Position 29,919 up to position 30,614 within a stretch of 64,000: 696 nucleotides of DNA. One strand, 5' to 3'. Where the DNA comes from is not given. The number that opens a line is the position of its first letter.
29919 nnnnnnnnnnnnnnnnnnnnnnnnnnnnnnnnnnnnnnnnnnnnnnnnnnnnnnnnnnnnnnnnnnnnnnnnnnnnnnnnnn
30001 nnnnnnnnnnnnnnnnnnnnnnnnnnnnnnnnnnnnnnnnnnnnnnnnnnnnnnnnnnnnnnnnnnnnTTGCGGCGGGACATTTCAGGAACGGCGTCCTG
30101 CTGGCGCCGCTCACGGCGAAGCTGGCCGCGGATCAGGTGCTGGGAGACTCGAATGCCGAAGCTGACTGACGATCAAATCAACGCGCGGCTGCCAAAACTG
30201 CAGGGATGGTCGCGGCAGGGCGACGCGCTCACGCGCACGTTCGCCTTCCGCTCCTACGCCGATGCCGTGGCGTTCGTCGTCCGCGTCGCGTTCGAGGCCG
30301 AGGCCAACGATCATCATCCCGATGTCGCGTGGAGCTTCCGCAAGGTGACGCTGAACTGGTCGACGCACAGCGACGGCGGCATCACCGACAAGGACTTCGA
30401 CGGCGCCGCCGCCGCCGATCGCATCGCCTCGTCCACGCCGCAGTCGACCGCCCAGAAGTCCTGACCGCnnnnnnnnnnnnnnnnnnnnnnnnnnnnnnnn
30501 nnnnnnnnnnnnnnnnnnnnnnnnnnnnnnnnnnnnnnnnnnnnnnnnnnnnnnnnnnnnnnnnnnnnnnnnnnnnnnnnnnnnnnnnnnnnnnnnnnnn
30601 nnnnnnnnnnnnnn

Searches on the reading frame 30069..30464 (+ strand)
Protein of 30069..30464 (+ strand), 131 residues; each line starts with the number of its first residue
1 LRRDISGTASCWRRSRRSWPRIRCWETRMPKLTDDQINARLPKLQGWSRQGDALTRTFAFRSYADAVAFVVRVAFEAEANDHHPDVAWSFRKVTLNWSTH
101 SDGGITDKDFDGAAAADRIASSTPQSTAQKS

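Call 47: search_protein_families(library=pfam, max_evalue=0.000001, proteins=[window:30069-30464:+])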
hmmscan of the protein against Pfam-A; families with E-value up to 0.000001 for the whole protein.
window:30069-30464:+ (131 aa): 1 family
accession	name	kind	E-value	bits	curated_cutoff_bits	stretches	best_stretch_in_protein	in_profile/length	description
PF01329.24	Pterin_4a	-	6.6e-28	97.1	26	1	30-119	1-91/91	Pterin 4 alpha carbinolamine dehydratase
